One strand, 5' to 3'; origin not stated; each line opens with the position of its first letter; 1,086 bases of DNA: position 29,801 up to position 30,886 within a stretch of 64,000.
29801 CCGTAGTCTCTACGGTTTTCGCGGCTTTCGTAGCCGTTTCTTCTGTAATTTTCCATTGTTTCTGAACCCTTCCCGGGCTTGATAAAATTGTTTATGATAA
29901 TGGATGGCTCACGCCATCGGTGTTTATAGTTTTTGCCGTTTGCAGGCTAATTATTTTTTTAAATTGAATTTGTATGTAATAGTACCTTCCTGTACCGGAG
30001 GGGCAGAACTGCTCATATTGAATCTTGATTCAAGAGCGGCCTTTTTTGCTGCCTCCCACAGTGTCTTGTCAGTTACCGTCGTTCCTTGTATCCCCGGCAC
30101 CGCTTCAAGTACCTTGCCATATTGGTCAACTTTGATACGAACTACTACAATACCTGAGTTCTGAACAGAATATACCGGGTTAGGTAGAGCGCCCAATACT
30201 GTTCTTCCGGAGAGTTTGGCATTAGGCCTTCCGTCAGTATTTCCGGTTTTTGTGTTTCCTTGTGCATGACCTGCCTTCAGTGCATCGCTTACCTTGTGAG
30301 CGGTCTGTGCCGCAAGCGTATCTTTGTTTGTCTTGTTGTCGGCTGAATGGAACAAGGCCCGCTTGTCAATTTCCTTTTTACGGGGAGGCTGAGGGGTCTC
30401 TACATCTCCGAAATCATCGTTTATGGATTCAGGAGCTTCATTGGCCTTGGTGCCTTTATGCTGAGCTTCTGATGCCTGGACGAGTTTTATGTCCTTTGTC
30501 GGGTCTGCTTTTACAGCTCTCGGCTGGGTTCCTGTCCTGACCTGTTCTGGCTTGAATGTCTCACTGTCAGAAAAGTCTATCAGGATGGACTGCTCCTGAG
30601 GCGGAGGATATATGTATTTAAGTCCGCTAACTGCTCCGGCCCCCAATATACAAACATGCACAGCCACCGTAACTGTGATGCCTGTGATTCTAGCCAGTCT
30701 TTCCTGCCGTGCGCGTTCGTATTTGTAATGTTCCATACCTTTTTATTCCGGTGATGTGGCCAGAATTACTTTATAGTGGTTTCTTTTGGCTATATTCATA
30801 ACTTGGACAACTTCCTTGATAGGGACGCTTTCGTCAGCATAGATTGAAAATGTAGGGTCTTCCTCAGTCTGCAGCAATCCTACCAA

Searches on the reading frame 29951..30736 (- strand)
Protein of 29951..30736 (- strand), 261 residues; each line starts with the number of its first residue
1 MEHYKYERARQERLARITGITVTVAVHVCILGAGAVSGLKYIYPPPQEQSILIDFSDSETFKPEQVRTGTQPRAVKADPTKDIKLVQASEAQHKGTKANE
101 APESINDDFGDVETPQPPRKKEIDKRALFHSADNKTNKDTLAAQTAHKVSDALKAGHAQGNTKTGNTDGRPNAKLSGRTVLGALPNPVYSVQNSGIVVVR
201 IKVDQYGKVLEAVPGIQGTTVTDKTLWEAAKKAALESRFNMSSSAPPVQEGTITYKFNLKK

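Call 61: find_encoding_contigs(protein=window:29951-30736:-, flank=10000, max_places=4)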
Protein window:29951-30736:- (261 aa): 8 contigs read that carry it; 4 places shown.
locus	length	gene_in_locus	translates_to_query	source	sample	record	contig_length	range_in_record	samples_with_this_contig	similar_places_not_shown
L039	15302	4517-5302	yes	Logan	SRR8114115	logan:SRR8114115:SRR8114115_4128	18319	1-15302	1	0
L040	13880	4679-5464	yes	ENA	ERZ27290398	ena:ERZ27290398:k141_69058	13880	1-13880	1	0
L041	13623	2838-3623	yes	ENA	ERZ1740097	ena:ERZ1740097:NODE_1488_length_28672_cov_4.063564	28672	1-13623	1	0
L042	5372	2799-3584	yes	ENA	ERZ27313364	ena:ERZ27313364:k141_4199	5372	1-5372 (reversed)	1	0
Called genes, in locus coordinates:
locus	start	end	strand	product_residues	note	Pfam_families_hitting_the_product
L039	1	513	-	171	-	?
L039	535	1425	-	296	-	PF01882:DUF58, PF13519:VWA_2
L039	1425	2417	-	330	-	PF20030:bpMoxR, PF07726:AAA_3, PF07728:AAA_5, PF17863:AAA_lid_2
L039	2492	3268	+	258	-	PF01416:PseudoU_synth_1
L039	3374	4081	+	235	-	PF01618:MotA_ExbB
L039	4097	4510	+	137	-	PF02472:ExbD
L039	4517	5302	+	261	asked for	-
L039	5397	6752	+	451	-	PF01479:S4, PF00849:PseudoU_synth_2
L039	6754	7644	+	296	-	PF01926:MMR_HSR1, PF02421:FeoB_N, PF03193:RsgA_GTPase (faint), PF10662:PduV-EutP (weak), PF00071:Ras (weak), PF00350:Dynamin_N (faint), PF00009:GTP_EFTU (weak), PF07650:KH_2, +1 more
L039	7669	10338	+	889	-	PF00521:DNA_topoisoIV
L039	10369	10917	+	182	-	PF13238:AAA_18 (weak), PF01202:SKI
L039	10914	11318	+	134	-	PF04313:HSDR_N, PF13588:HSDR_N_2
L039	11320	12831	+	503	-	PF01743:PolyA_pol, PF12627:PolyA_pol_RNAbd, PF01966:HD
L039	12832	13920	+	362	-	PF13102:Phage_int_SAM_5 (faint), PF13495:Phage_int_SAM_4 (faint), PF00589:Phage_integrase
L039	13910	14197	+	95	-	PF02482:Ribosomal_S30AE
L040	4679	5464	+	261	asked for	-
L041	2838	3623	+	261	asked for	-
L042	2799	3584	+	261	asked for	-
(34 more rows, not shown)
